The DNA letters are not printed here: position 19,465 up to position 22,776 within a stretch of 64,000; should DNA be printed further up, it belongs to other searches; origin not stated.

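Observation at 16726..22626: ABC ATPase fused to a predicted extracytoplasmic S15/CocE-NonD hydrolase, beside a kinase/regulator pair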

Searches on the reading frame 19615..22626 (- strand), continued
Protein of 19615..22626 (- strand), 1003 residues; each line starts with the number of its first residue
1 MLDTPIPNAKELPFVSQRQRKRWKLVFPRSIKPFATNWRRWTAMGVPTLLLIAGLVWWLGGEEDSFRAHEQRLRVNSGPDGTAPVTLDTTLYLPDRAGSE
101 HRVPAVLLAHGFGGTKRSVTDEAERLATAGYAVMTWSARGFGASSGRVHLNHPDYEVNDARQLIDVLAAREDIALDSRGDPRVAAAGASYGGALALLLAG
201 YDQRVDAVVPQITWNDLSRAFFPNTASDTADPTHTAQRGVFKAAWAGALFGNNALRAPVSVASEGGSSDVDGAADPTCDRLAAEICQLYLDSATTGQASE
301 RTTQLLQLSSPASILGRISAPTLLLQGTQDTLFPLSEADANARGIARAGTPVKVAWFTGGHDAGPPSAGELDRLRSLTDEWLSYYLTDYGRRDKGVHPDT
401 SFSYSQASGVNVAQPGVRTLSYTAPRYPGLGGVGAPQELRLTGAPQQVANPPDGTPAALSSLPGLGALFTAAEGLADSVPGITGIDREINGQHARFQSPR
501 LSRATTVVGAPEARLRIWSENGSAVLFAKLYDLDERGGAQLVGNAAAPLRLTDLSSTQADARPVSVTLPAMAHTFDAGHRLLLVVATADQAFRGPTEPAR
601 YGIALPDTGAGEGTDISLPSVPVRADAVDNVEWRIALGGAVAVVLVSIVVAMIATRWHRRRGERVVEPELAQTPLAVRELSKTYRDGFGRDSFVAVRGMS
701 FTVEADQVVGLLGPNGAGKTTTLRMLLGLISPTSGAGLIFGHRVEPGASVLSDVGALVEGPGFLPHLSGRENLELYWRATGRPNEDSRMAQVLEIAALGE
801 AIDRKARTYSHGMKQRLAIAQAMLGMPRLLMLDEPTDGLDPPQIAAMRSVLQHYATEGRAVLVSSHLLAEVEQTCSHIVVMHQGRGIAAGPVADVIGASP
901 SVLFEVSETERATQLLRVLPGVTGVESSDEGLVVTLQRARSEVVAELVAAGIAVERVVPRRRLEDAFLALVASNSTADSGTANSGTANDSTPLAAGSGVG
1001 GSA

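Call 72: list_cluster_members(proteins=[P0001, P0002, P0396])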
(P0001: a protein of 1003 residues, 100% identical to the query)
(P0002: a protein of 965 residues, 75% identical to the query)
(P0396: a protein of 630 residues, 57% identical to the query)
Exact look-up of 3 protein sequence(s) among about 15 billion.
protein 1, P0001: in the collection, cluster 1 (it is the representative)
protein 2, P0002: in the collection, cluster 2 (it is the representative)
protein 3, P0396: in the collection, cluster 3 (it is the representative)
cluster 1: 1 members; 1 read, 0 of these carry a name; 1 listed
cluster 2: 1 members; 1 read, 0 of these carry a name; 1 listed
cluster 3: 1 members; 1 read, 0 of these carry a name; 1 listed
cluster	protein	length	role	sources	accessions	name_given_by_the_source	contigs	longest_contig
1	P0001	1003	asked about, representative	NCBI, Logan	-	-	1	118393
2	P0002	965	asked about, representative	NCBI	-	-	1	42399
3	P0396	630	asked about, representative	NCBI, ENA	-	-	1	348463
